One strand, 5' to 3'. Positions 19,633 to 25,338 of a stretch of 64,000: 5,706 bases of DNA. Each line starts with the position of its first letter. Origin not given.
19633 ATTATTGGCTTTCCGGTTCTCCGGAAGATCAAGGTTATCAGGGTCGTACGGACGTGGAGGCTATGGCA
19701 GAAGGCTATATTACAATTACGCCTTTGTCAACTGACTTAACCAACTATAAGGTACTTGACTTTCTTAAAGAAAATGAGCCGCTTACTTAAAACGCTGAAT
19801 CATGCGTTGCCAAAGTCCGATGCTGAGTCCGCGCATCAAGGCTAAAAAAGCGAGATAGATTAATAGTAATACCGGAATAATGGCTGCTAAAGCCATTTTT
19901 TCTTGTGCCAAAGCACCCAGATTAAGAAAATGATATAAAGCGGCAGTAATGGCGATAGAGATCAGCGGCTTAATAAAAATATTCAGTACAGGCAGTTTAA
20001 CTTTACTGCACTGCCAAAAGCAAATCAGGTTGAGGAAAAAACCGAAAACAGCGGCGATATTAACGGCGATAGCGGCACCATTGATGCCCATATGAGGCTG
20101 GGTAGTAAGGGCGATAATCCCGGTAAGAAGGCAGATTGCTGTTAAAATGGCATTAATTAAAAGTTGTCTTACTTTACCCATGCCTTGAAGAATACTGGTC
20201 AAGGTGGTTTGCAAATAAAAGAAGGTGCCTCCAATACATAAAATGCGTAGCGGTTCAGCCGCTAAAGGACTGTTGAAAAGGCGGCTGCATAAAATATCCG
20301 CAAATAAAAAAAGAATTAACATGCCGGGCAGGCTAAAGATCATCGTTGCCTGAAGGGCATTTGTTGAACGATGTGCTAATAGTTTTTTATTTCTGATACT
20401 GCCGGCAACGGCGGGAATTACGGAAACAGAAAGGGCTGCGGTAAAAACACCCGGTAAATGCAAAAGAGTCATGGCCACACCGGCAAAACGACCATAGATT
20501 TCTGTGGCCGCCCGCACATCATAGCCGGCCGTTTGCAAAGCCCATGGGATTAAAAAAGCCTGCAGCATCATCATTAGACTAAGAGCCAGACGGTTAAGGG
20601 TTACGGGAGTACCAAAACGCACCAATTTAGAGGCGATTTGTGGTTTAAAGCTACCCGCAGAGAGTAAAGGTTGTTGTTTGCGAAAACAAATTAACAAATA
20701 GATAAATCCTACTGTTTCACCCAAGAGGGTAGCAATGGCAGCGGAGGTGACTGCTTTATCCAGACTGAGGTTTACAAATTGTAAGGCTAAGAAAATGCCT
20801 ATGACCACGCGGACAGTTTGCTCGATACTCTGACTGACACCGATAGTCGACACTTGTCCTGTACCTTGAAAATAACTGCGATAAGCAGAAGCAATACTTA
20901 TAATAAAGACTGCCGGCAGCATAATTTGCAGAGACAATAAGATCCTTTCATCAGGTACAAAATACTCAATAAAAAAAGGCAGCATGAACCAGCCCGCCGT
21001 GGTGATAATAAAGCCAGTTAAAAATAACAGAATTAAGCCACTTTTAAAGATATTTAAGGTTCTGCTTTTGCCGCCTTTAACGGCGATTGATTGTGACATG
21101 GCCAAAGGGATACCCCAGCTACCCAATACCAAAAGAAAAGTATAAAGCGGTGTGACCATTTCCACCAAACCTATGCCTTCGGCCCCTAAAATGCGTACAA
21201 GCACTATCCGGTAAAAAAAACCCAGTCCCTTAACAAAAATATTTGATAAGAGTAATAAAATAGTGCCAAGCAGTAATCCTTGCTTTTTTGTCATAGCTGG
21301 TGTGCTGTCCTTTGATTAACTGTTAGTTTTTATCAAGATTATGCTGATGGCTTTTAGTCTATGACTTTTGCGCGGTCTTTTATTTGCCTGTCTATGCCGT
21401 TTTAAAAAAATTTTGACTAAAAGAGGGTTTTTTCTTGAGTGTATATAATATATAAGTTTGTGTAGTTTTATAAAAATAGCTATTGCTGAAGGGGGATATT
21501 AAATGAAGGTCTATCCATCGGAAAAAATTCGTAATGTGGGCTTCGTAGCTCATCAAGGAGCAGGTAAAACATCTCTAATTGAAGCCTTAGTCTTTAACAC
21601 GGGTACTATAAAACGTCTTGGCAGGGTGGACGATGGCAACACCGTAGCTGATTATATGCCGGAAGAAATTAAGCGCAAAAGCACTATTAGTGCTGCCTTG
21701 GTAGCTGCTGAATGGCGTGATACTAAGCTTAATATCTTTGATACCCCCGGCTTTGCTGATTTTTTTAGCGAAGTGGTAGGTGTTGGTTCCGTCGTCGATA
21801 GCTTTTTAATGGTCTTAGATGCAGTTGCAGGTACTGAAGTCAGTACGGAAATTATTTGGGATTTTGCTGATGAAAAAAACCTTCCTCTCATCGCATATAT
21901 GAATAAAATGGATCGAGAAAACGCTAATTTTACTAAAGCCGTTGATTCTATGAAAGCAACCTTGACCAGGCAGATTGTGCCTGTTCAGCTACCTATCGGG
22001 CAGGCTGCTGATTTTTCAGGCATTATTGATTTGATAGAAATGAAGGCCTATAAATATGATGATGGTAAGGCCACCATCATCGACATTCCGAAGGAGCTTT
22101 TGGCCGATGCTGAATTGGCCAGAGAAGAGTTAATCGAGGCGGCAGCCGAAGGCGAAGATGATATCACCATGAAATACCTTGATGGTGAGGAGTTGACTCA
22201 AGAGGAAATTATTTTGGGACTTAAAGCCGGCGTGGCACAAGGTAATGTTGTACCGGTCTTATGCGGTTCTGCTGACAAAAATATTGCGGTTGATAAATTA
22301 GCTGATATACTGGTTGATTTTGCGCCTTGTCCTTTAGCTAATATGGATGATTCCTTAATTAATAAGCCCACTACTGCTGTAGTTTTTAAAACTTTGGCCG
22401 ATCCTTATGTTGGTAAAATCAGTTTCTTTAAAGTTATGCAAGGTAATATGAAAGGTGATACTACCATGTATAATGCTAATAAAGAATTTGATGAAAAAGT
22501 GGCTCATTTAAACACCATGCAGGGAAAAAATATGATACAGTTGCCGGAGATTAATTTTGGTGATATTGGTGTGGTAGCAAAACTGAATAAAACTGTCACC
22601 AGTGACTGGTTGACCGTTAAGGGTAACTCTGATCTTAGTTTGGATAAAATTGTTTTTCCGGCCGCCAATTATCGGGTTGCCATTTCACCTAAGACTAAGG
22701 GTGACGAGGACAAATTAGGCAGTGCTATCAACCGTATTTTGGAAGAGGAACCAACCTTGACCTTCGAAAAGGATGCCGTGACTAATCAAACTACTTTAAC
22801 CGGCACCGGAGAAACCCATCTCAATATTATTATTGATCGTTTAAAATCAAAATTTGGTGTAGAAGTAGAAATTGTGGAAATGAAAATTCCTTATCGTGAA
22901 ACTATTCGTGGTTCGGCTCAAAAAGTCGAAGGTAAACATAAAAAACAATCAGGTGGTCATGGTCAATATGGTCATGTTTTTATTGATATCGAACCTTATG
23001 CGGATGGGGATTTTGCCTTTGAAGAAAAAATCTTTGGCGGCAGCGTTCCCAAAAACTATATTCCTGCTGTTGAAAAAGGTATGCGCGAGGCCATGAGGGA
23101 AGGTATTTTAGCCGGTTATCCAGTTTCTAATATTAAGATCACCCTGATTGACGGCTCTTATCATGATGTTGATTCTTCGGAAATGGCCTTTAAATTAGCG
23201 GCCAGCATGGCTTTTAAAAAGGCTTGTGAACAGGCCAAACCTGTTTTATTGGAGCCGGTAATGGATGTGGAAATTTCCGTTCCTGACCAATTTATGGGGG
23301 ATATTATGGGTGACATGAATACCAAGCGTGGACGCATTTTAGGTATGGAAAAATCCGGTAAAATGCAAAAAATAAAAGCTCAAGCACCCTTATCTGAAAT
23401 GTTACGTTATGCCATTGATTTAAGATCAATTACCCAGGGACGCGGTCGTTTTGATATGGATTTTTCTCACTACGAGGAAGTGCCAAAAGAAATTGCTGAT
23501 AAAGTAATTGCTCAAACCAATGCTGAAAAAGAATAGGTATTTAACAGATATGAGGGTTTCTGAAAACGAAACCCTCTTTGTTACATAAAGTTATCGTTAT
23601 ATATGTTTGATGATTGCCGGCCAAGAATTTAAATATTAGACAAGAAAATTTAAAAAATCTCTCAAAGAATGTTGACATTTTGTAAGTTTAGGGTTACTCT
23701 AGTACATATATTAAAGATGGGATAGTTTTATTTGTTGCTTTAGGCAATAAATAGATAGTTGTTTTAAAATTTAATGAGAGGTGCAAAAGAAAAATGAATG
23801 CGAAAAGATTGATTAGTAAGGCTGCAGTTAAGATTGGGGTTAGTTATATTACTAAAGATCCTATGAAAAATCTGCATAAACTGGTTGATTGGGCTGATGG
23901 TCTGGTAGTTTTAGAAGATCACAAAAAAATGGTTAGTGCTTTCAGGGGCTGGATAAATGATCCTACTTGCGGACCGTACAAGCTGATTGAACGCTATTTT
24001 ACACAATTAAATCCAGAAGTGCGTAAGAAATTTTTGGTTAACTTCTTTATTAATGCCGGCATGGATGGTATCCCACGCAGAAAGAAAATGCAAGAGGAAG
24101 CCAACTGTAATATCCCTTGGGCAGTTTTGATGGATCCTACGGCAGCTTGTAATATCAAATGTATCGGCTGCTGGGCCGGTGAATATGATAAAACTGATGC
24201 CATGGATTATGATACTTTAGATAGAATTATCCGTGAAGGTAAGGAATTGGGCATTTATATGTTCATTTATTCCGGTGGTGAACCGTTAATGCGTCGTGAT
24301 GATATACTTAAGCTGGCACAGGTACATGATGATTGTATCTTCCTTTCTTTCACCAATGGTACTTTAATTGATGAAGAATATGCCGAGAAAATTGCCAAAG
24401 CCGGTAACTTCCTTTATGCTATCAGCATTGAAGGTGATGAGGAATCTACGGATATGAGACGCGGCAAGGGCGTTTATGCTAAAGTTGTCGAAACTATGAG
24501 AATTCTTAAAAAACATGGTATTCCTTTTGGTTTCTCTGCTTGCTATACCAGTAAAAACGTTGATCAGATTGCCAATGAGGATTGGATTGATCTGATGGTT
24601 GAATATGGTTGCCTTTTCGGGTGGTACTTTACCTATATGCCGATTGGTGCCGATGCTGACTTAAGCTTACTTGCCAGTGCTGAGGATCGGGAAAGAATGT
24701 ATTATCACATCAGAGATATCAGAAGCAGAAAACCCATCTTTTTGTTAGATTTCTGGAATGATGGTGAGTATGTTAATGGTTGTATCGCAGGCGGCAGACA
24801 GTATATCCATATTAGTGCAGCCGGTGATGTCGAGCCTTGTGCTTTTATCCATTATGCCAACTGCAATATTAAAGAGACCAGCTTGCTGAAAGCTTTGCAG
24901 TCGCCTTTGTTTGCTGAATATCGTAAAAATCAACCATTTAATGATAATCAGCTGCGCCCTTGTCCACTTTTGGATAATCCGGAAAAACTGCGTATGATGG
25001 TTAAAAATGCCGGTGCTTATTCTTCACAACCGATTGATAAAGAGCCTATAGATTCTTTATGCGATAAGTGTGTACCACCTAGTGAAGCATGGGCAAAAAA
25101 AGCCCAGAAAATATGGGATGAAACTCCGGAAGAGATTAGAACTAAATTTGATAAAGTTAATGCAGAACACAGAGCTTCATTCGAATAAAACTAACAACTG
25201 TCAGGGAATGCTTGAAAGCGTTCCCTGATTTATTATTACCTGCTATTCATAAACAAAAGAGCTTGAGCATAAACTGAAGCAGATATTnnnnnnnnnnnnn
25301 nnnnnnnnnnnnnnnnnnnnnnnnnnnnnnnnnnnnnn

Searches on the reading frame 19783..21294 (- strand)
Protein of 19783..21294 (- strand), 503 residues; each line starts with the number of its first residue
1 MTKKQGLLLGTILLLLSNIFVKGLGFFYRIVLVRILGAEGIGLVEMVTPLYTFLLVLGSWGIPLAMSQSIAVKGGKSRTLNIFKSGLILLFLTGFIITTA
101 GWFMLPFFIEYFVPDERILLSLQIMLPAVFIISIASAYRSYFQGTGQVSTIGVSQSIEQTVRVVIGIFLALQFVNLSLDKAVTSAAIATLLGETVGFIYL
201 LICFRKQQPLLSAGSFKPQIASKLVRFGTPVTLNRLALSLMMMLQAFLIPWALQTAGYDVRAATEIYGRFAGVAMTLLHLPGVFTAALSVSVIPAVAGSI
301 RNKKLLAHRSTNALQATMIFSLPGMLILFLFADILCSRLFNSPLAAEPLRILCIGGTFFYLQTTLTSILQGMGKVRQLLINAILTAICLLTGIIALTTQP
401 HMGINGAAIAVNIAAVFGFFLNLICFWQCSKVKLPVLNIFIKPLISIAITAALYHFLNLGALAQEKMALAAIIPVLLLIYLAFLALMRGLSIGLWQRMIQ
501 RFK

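Call 36: search_protein_families(library=pfam, max_evalue=0.000001, proteins=[window:19783-21294:-])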
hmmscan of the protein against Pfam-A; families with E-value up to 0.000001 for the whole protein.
window:19783-21294:- (503 aa): 3 families
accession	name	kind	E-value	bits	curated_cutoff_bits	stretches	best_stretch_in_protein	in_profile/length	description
PF01943.22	Polysacc_synt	-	3.3e-30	105.9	28.2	1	9-296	3-270/274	Polysaccharide biosynthesis protein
PF01554.23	MatE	-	2.2e-07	31.2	24.9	0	272-387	32-153/161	MatE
PF13440.11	Polysacc_synt_3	-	2.4e-07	30.7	23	1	31-337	1-281/293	Polysaccharide biosynthesis protein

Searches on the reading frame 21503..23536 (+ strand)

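Call 36: search_protein_families(library=pfam, max_evalue=0.000001, proteins=[window:21503-23536:+])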
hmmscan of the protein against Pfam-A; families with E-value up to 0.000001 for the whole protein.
window:21503-23536:+ (677 aa): 5 families
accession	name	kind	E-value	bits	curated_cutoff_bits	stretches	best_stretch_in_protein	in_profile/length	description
PF03764.24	EFG_IV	-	3.7e-46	156.3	24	1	461-579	2-121/121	Elongation factor G, domain IV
PF00009.33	GTP_EFTU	-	4.3e-42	144.3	26.5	1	7-275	1-187/188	Elongation factor Tu GTP binding domain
PF00679.30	EFG_C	-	3.9e-32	110.6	27.9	1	581-667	1-88/89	Elongation factor G C-terminus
PF14492.12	EFG_III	-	1.2e-25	89.8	27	1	385-457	1-73/75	Elongation Factor G, domain III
PF22042.2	EF-G_D2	-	1.2e-09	38.6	27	1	290-371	2-82/84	Elongation factor G domain 2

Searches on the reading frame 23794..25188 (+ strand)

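Call 36: search_protein_families(library=pfam, max_evalue=0.000001, proteins=[window:23794-25188:+])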
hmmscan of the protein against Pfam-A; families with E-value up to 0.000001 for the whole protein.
window:23794-25188:+ (464 aa): 1 family
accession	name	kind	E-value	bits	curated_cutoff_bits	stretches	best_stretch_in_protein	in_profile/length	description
PF04055.27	Radical_SAM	-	1.1e-21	78.2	29.5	1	115-246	3-146/166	Radical SAM superfamily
